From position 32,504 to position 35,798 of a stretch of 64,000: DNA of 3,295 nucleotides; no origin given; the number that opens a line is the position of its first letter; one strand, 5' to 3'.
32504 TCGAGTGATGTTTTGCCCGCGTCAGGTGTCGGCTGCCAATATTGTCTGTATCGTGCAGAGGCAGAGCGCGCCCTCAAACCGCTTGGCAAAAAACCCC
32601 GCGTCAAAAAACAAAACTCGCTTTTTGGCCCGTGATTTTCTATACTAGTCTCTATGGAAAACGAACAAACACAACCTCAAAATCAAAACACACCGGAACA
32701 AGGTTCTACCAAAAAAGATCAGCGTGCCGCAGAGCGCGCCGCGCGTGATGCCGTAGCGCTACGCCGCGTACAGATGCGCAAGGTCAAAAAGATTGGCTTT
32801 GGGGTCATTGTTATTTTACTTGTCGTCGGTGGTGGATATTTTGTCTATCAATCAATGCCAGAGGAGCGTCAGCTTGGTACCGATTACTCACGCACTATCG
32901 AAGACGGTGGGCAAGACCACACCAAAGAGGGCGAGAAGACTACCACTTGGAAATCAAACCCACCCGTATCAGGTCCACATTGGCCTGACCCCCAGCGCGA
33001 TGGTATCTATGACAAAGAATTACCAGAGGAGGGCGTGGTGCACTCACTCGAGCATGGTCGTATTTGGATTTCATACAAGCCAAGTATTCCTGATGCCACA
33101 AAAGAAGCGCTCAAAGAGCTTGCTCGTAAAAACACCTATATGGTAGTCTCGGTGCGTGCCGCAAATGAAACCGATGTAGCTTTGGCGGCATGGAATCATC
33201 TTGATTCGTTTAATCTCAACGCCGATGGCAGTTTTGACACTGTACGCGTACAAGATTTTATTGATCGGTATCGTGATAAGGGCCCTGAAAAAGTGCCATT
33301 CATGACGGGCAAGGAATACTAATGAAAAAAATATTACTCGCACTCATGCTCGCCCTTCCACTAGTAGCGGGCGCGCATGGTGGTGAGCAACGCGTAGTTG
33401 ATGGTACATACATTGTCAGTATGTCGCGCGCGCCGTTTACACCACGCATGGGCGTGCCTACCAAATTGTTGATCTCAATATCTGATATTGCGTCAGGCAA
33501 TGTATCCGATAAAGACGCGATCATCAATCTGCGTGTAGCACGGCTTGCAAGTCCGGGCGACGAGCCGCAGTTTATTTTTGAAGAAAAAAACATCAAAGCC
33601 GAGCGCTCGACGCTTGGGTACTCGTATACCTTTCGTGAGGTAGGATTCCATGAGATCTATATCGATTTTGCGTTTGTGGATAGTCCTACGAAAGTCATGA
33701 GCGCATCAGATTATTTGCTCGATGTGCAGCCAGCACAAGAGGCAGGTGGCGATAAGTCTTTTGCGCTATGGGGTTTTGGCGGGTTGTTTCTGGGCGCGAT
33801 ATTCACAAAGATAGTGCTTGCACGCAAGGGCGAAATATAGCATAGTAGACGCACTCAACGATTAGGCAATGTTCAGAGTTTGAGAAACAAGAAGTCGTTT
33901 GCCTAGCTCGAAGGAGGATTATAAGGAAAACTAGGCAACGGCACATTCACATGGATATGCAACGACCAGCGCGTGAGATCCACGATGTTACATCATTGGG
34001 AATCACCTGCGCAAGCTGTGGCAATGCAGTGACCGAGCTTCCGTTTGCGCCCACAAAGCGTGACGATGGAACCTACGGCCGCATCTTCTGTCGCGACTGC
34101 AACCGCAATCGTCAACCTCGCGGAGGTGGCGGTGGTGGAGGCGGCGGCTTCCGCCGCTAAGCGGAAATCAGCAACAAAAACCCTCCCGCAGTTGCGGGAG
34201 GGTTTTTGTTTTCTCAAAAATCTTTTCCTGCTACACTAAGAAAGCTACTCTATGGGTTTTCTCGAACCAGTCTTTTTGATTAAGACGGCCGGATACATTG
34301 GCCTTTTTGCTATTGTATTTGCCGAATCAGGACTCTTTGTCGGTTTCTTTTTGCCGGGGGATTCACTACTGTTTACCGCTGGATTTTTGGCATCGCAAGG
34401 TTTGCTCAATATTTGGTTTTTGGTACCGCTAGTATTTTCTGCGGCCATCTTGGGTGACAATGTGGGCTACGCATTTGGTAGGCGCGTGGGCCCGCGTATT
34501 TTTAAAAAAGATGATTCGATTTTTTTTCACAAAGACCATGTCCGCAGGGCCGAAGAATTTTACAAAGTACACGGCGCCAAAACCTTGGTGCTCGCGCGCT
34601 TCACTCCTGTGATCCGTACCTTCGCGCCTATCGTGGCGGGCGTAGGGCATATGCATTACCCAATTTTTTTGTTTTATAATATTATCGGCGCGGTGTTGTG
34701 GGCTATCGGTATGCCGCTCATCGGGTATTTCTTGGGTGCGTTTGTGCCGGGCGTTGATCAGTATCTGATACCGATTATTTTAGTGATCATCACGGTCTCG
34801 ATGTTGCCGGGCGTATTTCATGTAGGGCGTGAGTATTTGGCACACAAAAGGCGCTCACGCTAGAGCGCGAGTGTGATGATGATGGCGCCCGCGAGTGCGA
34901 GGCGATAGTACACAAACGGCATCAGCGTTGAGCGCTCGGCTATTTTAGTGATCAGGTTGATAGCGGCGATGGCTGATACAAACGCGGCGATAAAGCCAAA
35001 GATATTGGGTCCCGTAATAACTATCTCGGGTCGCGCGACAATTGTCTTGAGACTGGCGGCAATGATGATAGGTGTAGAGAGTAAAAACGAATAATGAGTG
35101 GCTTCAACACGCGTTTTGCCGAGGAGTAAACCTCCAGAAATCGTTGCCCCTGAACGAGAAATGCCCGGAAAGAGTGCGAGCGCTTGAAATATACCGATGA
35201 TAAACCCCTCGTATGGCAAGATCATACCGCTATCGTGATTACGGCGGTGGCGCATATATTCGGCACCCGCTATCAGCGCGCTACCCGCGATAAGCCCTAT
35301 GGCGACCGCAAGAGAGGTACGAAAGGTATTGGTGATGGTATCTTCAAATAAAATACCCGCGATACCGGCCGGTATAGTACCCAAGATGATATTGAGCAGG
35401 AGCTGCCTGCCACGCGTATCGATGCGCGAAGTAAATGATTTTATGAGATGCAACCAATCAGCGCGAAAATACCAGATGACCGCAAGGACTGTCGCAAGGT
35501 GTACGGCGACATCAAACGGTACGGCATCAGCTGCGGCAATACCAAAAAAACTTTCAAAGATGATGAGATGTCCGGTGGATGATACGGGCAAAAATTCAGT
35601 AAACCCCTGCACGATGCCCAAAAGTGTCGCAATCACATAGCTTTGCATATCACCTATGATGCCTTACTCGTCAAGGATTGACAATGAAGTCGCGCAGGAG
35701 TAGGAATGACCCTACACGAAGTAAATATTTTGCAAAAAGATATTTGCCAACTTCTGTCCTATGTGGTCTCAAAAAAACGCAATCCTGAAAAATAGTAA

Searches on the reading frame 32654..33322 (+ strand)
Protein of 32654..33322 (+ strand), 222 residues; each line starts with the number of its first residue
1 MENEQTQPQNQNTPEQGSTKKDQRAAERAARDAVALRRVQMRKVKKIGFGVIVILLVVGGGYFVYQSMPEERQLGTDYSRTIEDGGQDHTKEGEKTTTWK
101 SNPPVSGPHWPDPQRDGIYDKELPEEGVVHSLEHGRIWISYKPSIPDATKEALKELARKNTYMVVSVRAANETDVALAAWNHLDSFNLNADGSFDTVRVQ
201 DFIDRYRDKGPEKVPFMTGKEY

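Call 33: search_protein_families(library=pfam, proteins=[window:32654-33322:+], max_evalue=0.001)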
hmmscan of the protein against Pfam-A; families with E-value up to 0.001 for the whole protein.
window:32654-33322:+ (222 aa): 1 family
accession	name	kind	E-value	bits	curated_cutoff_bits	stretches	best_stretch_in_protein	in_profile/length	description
PF11303.13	DUF3105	-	4.9e-28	98.2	25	1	94-212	5-123/130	Protein of unknown function (DUF3105)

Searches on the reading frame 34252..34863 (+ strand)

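Call 33: search_protein_families(library=pfam, proteins=[window:34252-34863:+], max_evalue=0.001)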
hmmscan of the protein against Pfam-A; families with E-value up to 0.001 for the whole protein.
window:34252-34863:+ (203 aa): 1 family
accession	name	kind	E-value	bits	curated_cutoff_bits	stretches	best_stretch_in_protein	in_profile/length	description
PF09335.16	VTT_dom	-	1.8e-19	70.9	33.9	1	34-159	1-122/123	VTT domain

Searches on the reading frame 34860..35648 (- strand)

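Call 33: search_protein_families(library=pfam, proteins=[window:34860-35648:-], max_evalue=0.001)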
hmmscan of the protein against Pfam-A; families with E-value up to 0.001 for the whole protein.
window:34860-35648:- (262 aa): 1 family
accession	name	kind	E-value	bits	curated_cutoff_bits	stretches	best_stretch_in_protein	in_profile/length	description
PF02673.24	BacA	-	1.2e-74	251.7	33.4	1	7-253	1-255/257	Bacitracin resistance protein BacA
